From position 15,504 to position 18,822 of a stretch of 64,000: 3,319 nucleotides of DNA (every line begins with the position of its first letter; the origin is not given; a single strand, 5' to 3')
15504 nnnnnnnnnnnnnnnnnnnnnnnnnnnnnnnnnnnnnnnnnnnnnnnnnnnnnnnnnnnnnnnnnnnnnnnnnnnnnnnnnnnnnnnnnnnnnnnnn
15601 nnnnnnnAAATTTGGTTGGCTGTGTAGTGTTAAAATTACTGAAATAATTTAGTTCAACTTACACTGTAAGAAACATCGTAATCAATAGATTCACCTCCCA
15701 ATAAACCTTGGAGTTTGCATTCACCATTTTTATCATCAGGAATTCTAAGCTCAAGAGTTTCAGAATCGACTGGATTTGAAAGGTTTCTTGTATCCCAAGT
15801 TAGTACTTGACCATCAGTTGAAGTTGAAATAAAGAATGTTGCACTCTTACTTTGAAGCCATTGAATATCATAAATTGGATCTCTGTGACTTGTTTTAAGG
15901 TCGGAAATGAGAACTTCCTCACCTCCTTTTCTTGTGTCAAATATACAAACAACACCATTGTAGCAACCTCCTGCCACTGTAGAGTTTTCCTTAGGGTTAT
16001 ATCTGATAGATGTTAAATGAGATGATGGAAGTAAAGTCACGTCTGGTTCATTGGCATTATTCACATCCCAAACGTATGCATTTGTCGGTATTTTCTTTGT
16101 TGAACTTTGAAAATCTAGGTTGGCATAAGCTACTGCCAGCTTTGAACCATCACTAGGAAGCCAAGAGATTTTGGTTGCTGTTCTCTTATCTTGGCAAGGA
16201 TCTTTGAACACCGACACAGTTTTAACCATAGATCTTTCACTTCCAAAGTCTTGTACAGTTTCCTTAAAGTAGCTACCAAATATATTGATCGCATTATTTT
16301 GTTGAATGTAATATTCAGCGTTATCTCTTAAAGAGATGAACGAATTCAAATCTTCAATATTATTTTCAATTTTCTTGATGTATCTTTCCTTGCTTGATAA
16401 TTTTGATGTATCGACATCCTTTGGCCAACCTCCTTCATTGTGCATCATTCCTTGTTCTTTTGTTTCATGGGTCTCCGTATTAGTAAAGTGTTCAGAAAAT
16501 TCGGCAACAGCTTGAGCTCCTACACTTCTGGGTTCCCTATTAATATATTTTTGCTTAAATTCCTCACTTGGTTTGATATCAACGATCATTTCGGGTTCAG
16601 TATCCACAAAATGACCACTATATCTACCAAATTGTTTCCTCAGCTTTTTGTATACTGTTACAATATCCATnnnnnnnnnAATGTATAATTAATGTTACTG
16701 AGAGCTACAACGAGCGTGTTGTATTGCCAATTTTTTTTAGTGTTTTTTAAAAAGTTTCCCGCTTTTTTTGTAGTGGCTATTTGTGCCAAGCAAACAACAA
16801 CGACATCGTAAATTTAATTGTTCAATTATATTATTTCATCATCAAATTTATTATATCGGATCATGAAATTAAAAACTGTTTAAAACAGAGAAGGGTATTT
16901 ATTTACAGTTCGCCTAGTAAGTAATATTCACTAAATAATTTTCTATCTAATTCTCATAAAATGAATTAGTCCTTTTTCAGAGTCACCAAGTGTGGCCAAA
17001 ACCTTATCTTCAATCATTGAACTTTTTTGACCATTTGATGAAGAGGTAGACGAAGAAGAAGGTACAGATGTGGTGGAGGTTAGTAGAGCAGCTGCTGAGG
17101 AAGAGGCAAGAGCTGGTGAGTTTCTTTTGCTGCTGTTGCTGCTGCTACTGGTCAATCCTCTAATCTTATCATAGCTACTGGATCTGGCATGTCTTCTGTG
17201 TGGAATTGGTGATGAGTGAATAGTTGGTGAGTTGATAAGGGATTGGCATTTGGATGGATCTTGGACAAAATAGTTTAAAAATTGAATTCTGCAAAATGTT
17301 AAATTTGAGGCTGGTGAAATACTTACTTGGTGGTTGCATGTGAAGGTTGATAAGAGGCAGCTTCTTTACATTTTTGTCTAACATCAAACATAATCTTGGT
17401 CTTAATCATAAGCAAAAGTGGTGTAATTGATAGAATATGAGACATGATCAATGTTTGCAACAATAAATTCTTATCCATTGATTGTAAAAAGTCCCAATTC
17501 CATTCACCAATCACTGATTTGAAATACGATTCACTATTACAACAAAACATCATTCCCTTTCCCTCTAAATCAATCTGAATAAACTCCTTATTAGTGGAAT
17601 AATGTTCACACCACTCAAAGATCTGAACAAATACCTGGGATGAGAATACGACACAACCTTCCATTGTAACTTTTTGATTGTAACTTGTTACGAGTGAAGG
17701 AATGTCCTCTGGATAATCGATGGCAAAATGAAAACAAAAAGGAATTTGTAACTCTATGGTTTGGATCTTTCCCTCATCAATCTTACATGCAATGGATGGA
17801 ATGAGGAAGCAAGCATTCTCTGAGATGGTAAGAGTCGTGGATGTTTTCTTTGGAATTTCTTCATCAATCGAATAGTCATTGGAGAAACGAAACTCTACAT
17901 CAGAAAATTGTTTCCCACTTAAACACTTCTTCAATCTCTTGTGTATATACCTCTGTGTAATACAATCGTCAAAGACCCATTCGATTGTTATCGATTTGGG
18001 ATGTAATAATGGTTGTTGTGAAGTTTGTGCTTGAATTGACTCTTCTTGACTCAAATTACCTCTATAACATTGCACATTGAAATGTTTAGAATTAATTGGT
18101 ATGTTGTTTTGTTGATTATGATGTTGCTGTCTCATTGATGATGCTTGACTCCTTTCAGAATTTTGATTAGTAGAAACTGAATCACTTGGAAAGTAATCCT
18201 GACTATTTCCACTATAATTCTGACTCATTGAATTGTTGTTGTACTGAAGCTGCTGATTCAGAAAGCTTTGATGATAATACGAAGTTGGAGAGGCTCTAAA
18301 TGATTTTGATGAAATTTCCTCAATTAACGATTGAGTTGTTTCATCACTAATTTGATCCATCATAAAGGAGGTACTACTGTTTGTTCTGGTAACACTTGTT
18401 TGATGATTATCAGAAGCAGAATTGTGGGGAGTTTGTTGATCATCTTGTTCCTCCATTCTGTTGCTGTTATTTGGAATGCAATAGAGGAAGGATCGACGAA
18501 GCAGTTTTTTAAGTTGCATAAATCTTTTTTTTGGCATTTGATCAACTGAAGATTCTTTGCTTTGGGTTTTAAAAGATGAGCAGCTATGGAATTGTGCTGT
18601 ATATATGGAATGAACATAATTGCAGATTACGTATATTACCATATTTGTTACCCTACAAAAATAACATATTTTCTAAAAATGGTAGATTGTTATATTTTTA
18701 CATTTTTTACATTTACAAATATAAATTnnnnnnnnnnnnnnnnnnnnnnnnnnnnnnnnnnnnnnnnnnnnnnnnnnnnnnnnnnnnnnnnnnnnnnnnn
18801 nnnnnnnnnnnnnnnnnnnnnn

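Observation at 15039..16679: DNAI2 (outer-arm dynein IC2) carries an internal frameshift and is missing about 45 aa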

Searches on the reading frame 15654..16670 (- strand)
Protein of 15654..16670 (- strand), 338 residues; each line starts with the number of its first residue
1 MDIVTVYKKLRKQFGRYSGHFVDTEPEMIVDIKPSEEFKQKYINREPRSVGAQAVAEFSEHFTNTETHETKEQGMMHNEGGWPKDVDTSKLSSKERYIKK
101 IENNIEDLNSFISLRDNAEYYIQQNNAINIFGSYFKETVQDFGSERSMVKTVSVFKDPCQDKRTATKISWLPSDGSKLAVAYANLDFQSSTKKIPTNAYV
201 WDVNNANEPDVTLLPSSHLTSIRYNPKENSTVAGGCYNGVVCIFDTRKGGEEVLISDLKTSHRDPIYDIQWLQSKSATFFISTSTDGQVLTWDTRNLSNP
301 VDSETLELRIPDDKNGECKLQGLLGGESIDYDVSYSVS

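Call 13: find_encoding_contigs(protein=window:15654-16670:-, flank=3000, max_places=10)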
Protein window:15654-16670:- (338 aa): no gene with exactly this product is on record in the collection.

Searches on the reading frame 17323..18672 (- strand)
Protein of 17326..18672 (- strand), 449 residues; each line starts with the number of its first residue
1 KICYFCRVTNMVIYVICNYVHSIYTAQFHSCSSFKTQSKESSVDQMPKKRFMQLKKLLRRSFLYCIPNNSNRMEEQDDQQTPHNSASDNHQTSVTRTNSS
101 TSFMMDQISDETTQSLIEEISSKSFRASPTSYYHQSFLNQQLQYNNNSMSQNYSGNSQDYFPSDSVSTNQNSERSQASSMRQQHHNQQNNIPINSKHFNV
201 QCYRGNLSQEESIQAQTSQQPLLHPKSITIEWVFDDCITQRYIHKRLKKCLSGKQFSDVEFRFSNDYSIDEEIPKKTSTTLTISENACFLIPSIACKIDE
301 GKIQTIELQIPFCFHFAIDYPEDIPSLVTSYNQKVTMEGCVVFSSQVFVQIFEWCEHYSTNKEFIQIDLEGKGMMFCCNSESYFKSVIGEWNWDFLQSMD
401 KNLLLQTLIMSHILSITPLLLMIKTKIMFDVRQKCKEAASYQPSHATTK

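Call 47: search_protein_families(library=pfam, proteins=[window:17326-18672:-], max_evalue=0.001)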
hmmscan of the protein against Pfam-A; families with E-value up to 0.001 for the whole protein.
window:17326-18672:- (449 aa): 0 families

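Call 53: find_encoding_contigs(protein=window:17323-18642:-, flank=10000, max_places=10)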
Protein window:17323-18642:- (439 aa): no gene with exactly this product is on record in the collection.
